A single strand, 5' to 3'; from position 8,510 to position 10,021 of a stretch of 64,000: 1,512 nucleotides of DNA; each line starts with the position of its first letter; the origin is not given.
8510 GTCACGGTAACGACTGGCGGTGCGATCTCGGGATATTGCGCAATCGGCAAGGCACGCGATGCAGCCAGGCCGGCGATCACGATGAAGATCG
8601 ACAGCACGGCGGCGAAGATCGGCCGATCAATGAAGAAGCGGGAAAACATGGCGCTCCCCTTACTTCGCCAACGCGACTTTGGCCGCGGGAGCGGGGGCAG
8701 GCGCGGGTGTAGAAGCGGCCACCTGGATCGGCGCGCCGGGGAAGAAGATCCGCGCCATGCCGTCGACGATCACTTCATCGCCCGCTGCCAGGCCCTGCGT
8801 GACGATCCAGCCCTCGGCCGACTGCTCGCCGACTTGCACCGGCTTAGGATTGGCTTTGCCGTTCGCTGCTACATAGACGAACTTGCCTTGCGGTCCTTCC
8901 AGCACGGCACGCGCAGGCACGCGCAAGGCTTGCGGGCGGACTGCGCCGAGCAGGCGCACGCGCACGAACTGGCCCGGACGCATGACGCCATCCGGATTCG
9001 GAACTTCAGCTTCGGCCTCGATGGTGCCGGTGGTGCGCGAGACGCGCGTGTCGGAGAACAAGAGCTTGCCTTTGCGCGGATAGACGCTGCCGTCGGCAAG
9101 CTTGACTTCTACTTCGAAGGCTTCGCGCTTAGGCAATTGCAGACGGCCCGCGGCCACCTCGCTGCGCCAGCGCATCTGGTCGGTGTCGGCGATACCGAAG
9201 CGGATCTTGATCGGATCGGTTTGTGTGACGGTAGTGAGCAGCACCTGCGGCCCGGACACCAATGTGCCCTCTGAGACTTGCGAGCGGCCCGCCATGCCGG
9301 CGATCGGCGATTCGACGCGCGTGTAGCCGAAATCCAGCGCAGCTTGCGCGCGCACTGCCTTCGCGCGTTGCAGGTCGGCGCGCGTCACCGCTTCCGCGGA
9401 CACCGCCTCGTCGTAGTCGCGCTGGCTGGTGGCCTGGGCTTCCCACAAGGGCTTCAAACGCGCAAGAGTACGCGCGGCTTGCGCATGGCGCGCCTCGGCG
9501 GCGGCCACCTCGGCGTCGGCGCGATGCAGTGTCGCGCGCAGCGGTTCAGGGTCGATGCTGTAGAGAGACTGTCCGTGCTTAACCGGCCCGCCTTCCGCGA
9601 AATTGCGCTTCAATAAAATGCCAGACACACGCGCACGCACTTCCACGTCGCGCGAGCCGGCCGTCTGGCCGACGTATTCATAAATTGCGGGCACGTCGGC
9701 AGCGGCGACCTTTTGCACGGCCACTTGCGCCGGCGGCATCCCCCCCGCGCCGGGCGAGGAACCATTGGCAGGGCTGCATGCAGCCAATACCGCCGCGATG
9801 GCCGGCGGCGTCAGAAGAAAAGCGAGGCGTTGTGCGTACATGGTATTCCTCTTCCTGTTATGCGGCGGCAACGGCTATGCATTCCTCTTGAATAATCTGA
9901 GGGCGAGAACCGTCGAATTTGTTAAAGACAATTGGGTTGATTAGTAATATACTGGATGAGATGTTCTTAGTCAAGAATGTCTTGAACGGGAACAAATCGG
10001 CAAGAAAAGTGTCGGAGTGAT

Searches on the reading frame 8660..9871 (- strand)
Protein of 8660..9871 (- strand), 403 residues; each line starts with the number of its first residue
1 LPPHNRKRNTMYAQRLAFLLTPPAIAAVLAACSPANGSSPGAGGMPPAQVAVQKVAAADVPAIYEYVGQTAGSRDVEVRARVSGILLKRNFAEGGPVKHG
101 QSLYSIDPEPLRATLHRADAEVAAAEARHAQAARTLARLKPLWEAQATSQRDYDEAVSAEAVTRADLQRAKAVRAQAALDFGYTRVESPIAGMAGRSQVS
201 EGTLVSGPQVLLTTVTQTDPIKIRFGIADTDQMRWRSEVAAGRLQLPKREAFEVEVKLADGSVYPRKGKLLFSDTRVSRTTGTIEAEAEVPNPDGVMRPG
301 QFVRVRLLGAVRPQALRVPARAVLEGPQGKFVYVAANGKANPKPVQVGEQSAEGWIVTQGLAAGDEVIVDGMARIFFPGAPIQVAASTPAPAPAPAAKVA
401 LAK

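Call 31: search_protein_families(library=pfam, proteins=[window:8660-9871:-], max_evalue=0.01)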
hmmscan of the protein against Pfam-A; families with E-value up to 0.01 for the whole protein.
window:8660-9871:- (403 aa): 3 families
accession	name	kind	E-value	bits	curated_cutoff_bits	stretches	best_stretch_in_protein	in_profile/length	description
PF16576.10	HlyD_D23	-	3.7e-08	33.4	30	0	185-303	110-214/214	Barrel-sandwich domain of CusB or HlyD membrane-fusion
PF13437.12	HlyD_3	-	9e-08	33.3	22.2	0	186-299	2-105/106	HlyD family secretion protein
PF00529.27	CusB_dom_1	-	0.0013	19.4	26.5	1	157-369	12-89/89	Cation efflux system protein CusB domain 1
